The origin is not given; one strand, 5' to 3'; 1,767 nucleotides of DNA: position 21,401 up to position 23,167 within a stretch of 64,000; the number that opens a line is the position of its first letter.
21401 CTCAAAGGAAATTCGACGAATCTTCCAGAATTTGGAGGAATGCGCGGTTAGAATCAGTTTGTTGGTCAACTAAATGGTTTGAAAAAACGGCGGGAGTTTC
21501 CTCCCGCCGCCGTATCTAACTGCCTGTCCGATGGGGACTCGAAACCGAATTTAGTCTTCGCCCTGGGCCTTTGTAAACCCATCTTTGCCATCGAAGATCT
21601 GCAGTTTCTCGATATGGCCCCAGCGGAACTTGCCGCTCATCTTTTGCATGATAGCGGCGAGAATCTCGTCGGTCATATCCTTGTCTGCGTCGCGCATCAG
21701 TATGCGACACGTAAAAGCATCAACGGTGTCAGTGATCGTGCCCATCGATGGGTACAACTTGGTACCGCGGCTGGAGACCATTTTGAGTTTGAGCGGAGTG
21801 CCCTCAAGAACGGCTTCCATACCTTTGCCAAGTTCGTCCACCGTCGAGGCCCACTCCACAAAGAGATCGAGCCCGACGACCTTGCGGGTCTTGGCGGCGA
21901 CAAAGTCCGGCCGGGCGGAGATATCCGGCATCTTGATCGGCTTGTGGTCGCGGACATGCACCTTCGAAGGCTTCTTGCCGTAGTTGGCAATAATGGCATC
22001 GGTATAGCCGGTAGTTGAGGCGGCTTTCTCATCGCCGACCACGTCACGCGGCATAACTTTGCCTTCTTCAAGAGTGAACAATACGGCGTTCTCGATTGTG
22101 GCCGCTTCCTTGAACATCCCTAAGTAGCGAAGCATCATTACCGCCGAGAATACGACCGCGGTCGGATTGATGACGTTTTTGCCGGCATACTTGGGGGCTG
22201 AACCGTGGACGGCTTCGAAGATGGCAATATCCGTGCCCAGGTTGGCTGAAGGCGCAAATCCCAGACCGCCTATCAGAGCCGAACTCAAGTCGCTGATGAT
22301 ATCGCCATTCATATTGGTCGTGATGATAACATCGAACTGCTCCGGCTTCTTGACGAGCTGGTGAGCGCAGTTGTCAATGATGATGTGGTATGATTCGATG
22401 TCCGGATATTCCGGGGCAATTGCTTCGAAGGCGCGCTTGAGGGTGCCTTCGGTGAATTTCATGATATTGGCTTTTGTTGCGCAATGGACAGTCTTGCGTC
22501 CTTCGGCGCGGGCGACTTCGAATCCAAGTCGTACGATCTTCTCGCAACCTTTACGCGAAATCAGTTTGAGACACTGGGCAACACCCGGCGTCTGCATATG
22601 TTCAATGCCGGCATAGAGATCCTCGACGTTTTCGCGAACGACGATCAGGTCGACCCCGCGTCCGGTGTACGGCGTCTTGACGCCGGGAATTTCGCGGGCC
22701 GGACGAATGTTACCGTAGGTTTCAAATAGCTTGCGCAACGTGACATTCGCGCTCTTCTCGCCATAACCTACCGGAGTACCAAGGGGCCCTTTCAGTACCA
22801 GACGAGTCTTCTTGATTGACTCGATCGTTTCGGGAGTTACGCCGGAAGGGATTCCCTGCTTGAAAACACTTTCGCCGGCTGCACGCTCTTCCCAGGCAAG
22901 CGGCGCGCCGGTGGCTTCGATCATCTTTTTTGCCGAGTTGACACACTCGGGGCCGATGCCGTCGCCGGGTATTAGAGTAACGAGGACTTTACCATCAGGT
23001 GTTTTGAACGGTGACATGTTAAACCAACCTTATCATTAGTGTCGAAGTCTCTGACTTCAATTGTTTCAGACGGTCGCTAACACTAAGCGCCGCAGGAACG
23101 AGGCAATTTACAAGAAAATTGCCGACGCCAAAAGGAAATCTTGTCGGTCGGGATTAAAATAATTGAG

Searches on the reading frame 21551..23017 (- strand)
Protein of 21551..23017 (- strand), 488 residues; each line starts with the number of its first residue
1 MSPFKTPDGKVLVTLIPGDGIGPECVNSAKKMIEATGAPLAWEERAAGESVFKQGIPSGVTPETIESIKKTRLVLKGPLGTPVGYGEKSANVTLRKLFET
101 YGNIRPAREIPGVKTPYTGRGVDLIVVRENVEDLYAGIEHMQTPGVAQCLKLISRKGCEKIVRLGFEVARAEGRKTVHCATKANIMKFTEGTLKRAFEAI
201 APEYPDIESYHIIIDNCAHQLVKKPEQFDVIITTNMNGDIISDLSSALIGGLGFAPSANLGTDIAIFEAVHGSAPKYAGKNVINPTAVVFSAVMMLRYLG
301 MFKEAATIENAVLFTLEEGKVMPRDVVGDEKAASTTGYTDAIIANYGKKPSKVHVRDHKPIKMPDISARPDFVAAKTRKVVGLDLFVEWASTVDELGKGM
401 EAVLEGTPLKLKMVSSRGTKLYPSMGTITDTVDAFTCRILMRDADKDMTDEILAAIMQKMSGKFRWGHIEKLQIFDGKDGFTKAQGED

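Call 47: search_protein_families(library=pfam, proteins=[window:21551-23017:-], max_evalue=0.00001)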
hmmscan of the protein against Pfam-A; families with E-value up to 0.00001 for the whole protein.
window:21551-23017:- (488 aa): 2 families
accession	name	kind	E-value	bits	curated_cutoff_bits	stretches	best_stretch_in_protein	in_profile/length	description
PF00180.25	Iso_dh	-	2e-108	363.2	27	1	13-342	2-348/348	Isocitrate/isopropylmalate dehydrogenase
PF18324.6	Isocitrate_DH_C_bact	-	2.3e-22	79.6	25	1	378-487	1-110/110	Bacterial isocitrate dehydrogenase, C-terminal domain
